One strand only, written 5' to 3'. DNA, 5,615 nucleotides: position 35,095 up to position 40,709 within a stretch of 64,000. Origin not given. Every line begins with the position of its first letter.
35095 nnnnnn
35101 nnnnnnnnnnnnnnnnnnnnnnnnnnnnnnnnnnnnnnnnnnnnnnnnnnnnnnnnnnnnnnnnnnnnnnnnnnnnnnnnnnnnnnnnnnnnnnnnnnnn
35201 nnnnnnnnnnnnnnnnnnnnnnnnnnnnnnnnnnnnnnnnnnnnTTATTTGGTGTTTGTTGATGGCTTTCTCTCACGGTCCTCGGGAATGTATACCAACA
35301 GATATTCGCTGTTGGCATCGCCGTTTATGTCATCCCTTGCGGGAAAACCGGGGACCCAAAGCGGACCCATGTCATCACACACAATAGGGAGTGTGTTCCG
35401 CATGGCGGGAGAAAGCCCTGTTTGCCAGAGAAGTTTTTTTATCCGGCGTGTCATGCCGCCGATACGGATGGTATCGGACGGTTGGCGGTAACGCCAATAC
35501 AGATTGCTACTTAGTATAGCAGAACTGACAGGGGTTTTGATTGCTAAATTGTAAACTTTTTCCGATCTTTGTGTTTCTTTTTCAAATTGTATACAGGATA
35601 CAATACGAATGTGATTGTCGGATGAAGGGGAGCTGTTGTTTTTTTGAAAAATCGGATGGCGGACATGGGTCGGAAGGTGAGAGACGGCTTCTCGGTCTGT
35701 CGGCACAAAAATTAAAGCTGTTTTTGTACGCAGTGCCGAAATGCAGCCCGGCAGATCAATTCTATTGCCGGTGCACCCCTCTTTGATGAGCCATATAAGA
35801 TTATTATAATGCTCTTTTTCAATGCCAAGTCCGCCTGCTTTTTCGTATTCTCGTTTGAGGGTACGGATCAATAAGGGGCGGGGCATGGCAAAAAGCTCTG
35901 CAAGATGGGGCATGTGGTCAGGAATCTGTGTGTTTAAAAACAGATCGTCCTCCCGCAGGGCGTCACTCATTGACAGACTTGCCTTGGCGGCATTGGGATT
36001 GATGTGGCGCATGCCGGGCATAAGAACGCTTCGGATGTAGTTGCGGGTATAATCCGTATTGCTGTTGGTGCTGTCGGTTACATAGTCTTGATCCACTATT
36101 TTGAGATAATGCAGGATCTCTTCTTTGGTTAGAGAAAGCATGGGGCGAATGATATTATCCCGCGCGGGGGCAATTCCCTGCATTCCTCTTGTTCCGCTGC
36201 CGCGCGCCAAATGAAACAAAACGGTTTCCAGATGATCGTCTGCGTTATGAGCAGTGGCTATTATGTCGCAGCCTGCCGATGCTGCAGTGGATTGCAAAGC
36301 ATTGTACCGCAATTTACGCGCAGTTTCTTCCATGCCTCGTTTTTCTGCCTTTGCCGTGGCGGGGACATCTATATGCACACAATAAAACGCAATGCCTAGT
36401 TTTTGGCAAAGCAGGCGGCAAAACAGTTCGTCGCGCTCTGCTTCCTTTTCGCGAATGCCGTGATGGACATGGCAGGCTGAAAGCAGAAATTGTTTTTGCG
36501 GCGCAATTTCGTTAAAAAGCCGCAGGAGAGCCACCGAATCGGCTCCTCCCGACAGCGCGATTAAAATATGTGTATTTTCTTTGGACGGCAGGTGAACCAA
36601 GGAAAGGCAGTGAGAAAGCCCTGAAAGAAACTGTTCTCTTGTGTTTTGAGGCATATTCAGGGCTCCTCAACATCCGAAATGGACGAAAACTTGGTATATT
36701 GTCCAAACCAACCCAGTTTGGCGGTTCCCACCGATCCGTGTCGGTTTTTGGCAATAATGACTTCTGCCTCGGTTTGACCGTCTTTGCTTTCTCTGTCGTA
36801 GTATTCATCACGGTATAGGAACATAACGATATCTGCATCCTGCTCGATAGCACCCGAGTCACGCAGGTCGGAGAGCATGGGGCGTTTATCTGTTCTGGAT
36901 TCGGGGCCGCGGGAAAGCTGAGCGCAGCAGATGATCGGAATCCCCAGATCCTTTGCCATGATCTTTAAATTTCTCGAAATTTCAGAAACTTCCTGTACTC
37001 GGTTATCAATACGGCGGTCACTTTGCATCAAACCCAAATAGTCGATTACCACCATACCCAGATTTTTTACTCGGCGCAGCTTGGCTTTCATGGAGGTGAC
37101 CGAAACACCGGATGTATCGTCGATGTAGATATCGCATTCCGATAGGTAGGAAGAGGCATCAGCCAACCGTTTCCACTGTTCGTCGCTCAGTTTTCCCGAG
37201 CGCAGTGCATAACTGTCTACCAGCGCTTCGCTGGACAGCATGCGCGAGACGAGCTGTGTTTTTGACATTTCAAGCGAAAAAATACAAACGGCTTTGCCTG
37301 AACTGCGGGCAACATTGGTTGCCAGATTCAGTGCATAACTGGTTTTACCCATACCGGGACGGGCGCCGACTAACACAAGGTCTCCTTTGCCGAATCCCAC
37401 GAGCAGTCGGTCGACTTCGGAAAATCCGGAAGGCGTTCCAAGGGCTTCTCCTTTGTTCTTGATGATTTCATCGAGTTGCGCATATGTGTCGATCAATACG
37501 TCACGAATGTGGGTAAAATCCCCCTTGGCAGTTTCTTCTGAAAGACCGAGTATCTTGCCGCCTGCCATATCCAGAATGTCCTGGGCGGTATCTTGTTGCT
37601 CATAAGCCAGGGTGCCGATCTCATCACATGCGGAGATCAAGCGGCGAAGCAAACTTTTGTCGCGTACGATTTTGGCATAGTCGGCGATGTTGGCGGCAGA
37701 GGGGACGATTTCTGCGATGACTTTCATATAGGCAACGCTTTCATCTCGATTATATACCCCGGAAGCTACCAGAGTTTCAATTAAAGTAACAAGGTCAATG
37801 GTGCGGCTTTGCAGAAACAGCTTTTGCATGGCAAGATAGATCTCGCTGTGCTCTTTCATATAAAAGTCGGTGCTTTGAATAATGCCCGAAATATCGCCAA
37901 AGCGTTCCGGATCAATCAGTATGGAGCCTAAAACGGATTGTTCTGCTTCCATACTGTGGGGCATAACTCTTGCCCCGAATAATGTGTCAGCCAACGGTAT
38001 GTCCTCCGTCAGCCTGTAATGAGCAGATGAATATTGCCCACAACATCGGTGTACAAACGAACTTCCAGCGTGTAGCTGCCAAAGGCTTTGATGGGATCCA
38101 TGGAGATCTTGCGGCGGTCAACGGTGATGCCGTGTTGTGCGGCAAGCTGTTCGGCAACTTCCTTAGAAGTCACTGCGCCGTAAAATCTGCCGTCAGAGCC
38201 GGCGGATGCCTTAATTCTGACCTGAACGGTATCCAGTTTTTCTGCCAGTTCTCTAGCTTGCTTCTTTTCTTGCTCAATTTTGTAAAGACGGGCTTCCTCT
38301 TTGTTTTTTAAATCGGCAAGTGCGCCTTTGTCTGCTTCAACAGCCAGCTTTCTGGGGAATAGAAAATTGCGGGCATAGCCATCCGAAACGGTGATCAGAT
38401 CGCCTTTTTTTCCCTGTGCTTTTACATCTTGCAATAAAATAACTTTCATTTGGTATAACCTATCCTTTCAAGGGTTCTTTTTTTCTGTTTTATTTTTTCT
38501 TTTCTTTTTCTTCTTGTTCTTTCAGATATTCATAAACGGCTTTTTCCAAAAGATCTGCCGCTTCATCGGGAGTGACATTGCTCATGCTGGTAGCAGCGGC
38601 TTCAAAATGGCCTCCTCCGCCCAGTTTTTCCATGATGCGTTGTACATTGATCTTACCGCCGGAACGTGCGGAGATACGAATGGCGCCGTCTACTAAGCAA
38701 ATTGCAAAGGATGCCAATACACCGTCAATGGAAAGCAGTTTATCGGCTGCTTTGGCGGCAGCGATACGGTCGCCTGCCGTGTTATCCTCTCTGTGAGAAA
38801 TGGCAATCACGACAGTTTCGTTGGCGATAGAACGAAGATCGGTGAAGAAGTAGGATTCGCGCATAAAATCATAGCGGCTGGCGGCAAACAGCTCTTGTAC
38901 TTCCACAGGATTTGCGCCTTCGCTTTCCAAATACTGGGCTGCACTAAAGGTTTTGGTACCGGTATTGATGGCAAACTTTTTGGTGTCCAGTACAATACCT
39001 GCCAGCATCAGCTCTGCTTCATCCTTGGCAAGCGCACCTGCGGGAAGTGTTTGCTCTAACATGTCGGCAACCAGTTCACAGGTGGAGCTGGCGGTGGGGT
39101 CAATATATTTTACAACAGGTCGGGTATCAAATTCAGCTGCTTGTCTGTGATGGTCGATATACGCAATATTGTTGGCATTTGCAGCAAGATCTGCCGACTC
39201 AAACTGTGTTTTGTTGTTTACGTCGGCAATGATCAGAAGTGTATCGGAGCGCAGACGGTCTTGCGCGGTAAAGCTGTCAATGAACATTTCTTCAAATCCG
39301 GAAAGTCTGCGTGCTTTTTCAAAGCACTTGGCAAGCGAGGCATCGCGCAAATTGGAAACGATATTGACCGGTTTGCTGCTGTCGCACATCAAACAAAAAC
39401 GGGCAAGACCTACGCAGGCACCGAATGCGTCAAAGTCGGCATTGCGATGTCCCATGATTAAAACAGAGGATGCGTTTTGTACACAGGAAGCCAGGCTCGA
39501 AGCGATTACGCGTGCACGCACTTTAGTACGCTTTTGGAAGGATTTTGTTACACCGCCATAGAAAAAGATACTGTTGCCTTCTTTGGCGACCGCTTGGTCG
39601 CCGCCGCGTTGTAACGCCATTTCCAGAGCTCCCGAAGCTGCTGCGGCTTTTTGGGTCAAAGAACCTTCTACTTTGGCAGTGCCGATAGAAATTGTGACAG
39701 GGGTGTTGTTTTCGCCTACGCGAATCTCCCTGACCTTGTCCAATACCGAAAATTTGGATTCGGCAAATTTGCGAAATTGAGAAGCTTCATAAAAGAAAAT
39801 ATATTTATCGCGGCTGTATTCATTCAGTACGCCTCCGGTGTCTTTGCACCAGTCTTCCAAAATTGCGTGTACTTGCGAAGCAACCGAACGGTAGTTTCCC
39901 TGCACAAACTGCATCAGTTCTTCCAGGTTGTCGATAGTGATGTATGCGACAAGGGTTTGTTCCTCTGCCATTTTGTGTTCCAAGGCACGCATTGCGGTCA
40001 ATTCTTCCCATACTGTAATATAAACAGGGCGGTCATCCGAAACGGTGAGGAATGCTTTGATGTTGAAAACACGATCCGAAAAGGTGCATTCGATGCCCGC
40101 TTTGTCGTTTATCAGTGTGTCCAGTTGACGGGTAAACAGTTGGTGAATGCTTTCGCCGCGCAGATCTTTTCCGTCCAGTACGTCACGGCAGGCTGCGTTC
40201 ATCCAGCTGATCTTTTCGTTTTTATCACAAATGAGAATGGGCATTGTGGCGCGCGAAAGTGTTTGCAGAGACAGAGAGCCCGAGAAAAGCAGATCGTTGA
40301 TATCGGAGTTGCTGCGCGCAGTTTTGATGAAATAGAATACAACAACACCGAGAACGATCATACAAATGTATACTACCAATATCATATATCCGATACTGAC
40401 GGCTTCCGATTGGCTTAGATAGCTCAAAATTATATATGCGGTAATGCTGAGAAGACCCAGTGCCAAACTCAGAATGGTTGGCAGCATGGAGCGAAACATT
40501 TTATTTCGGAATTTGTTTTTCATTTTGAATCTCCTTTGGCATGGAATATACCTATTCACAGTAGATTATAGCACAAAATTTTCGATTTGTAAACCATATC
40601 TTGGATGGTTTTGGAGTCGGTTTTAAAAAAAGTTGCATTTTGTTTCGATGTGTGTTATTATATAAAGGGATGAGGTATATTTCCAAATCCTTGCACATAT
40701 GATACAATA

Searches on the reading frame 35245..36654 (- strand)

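Call 44: search_protein_families(library=ncbifam, proteins=[window:35245-36654:-], max_evalue=1e-8)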
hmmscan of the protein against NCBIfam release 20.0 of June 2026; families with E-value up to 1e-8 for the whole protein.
window:35245-36654:- (469 aa): 3 families
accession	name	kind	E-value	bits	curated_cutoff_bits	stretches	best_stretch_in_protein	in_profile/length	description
TIGR02432.1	lysidine_TilS_N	equivalog_domain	5.6e-54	183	93.6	1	29-213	1-189/189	tRNA lysidine(34) synthetase TilS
NF007942.0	PRK10660.1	equivalog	1.4e-32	113.1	606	1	25-238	15-226/439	tRNA lysidine(34) synthetase TilS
NF007972.0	PRK10696.1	equivalog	2.8e-09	36.7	272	1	26-211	40-230/295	tRNA 2-thiocytidine(32) synthetase TtcA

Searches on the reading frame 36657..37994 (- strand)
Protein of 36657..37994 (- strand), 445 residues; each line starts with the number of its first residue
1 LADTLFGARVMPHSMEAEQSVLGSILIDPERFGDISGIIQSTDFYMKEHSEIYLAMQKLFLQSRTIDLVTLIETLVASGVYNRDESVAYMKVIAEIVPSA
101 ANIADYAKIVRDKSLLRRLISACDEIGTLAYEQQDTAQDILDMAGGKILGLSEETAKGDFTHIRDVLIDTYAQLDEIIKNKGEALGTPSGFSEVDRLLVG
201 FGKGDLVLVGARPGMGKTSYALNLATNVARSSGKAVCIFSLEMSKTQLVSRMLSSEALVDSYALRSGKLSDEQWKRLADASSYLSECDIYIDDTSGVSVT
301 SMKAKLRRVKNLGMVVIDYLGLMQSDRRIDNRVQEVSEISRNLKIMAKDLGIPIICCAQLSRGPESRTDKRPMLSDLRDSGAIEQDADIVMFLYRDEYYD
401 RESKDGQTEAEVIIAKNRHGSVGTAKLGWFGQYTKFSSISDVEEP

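Call 44: search_protein_families(library=ncbifam, proteins=[window:36657-37994:-], max_evalue=1e-8)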
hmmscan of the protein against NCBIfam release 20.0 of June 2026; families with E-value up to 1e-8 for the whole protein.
window:36657-37994:- (445 aa): 16 families
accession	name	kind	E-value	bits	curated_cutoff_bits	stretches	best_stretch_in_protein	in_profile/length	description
NF004384.0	PRK05748.1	equivalog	6.5e-159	529.3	525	1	7-443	6-446/452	replicative DNA helicase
TIGR00665.1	DnaB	equivalog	1.1e-153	512.2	385.25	1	11-439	2-433/435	replicative DNA helicase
NF004109.0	PRK05595.1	equivalog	5.9e-147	489.9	737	1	9-440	6-439/444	replicative DNA helicase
NF005852.0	PRK07773.1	equivalog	1.6e-143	480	780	2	9-382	22-398/886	replicative DNA helicase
TIGR03600.1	phage_DnaB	exception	3.8e-125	418.2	498.65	1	14-429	1-421/421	phage replicative helicase, DnaB family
NF005424.0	PRK07004.1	equivalog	3.9e-124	414.7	834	1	9-440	13-452/460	replicative DNA helicase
NF006443.0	PRK08760.1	equivalog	1.8e-123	412.4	741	1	8-440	30-468/476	replicative DNA helicase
NF040583.1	dnaB_SPI-7_type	exception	1.3e-120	403.5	655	1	12-438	2-433/434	SPI-7-type island replicative DNA helicase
NF006306.0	PRK08506.1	equivalog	1.3e-117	393.3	596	1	14-439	6-451/472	replicative DNA helicase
NF006606.0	PRK09165.1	equivalog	3.5e-117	392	540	1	8-441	18-489/497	replicative DNA helicase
NF005945.0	PRK08006.1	equivalog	2.8e-113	379.3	898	1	6-438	22-462/471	replicative DNA helicase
NF005369.0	PRK06904.1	equivalog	2.8e-111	372.6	809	1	9-442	23-467/474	replicative DNA helicase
NF006458.0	PRK08840.1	equivalog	2.6e-108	362.7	884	1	9-438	18-455/464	replicative DNA helicase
NF004967.0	PRK06321.1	equivalog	3.8e-98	329.4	751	1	9-443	14-469/472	replicative DNA helicase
NF005240.0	PRK06749.1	subfamily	7.3e-88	295.2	686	1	14-437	5-425/428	replicative DNA helicase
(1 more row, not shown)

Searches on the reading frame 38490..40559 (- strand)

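Call 44: search_protein_families(library=ncbifam, proteins=[window:38490-40559:-], max_evalue=1e-8)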
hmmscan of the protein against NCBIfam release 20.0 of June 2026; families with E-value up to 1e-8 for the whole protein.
window:38490-40559:- (689 aa): 4 families
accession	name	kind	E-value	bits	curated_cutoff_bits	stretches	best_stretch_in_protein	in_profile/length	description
NF011110.0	PRK14538.1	equivalog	1.2e-76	258.6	707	1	56-680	53-684/838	putative bifunctional signaling protein/50S ribosomal protein L9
NF053633.1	OlncasPapPhNrnA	equivalog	1.5e-18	66.8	350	1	357-661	10-300/317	bifunctional oligoribonuclease/PAP phosphatase NrnA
NF041569.1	A-tRNAntase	equivalog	1.4e-11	43.4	1440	1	368-676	4-302/880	A-adding tRNA nucleotidyltransferase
NF011442.0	PRK14869.1-4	equivalog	2.8e-09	36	400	0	443-544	308-405/543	putative manganese-dependent inorganic diphosphatase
